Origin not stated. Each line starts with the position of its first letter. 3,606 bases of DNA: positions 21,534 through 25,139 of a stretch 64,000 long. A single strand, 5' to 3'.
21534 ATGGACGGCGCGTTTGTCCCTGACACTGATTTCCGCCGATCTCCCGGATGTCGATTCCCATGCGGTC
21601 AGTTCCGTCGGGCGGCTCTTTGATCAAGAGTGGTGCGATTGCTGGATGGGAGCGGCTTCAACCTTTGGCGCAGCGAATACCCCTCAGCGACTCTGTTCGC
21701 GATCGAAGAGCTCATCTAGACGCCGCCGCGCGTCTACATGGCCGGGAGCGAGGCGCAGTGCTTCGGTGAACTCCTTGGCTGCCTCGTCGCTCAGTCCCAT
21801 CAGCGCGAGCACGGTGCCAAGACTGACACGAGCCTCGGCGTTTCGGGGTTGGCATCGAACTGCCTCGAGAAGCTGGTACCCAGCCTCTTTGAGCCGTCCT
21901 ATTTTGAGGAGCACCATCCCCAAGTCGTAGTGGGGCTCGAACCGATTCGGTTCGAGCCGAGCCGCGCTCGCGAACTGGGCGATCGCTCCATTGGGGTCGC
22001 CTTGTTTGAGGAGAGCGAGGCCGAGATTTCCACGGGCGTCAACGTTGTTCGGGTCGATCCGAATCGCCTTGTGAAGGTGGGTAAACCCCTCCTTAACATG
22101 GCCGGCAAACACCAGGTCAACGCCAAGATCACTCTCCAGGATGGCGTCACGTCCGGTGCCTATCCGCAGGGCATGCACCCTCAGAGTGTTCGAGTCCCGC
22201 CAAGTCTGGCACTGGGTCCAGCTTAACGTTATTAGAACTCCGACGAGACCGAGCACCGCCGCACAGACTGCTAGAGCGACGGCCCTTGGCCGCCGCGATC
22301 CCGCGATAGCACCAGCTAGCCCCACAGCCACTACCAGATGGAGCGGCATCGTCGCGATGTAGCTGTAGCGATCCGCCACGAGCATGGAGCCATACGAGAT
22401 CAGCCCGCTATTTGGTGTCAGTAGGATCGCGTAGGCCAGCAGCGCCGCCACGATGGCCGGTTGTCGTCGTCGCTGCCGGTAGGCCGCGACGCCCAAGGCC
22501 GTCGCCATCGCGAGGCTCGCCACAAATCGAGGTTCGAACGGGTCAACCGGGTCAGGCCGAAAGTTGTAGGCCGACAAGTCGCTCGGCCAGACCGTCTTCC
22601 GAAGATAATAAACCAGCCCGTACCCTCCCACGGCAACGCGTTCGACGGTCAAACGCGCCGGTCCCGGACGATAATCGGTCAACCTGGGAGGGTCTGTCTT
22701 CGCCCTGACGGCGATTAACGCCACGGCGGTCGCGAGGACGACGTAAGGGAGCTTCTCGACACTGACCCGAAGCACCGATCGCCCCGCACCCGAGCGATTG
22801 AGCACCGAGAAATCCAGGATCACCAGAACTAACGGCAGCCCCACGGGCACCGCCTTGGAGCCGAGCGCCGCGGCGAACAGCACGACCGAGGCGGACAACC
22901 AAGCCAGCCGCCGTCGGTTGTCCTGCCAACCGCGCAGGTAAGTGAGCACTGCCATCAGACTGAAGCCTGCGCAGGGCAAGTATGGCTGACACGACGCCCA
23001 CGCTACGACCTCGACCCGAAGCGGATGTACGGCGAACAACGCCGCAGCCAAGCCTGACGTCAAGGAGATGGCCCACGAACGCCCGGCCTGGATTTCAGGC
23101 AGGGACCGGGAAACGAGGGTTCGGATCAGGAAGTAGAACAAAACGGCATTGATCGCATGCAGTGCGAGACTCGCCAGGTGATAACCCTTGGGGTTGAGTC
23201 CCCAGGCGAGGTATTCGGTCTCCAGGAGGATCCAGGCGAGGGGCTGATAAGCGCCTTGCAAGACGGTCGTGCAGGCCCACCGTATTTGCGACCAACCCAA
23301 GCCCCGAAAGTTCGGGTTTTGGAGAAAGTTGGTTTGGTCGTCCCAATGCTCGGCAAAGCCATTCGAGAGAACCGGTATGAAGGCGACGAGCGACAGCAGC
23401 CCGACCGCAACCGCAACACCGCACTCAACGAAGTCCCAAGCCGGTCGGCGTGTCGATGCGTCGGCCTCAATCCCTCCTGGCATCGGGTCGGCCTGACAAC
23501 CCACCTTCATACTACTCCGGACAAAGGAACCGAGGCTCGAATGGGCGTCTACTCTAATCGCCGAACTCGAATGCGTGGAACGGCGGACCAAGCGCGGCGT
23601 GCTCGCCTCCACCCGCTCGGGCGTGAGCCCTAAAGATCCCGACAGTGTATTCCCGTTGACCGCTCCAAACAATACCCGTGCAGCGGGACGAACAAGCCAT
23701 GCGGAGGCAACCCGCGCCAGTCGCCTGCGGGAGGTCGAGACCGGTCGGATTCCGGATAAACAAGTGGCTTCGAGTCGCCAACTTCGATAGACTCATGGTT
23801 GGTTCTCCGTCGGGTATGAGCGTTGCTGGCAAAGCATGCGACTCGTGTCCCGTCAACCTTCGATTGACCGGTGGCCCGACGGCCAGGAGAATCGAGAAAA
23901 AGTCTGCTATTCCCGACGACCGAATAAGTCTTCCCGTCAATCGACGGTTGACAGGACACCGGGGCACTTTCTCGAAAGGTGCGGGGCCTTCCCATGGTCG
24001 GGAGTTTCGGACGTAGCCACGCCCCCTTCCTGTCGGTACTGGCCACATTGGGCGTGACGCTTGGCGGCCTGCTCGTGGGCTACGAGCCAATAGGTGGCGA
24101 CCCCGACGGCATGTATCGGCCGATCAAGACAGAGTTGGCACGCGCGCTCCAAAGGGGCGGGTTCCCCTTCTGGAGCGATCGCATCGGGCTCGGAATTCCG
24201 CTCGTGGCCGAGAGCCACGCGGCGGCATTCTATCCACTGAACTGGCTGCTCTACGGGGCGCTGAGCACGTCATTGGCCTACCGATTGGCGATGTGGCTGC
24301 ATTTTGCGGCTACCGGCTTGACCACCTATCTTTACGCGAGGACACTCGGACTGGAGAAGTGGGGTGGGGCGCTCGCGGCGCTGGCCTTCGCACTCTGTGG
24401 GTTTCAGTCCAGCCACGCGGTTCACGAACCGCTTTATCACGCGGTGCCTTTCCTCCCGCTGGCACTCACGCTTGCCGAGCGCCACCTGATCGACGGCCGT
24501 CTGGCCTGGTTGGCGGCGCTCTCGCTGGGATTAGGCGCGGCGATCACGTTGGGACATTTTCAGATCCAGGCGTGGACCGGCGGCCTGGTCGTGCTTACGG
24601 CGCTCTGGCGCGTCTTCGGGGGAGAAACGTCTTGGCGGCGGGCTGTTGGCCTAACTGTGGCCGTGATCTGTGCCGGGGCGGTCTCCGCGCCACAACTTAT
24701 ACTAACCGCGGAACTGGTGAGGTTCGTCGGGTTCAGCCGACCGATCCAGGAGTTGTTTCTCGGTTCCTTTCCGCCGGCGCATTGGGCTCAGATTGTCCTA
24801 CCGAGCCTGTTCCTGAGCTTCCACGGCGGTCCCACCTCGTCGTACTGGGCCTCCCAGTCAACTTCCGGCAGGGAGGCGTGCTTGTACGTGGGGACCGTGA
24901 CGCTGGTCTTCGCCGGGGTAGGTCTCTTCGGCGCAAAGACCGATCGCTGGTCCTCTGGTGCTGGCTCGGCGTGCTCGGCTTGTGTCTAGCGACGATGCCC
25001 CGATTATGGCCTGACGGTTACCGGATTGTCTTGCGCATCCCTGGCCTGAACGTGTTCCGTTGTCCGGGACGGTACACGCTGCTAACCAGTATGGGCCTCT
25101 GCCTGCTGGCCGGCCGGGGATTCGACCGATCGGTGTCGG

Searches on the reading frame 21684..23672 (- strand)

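Call 68: search_protein_families(library=pfam, proteins=[window:21684-23672:-], max_evalue=0.00001)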
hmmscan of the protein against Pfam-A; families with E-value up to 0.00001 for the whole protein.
window:21684-23672:- (662 aa): 9 families
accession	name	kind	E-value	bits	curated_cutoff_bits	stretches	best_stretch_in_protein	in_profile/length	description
PF13431.12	TPR_17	-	3.9e-17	61.5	24.4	1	535-564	4-33/34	Tetratricopeptide repeat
PF07719.23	TPR_2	-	5.9e-17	60.8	27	0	548-576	5-33/34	Tetratricopeptide repeat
PF13414.12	TPR_11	-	8.5e-16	57.8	26.8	0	532-558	16-42/42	TPR repeat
PF13432.12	TPR_16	-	9.1e-16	58.4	32.7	1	550-611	3-64/65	Tetratricopeptide repeat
PF14559.12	TPR_19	-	1.1e-12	48.5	25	1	554-613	1-60/68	Tetratricopeptide repeat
PF00515.34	TPR_1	-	5.8e-12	45.3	27.8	0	545-576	2-33/34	Tetratricopeptide repeat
PF13181.12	TPR_8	-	2.4e-08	33.9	25.7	0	545-576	2-33/34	Tetratricopeptide repeat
PF13428.12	TPR_14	-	2.5e-08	34.3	23.5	0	613-652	2-41/44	Tetratricopeptide repeat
PF14561.12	TPR_20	-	3.2e-07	31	25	0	563-636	7-82/90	Tetratricopeptide repeat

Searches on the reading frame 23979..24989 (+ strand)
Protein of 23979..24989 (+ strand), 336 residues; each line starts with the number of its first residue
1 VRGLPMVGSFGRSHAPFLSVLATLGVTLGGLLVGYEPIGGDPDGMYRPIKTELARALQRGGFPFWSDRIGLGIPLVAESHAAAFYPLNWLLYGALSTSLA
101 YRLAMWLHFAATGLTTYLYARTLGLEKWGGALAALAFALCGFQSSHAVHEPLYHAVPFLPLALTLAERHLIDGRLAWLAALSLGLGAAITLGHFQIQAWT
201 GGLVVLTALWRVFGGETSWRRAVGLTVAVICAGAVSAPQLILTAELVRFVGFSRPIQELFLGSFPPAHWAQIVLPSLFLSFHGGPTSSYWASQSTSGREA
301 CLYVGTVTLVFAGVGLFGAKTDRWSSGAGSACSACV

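Call 68: search_protein_families(library=pfam, proteins=[window:23979-24989:+], max_evalue=0.00001)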
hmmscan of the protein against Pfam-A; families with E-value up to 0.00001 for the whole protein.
window:23979-24989:+ (336 aa): 1 family
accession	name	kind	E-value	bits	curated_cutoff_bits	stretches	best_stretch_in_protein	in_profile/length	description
PF09586.16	YfhO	-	2.6e-08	33.1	28.5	1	46-182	35-174/835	Bacterial membrane protein YfhO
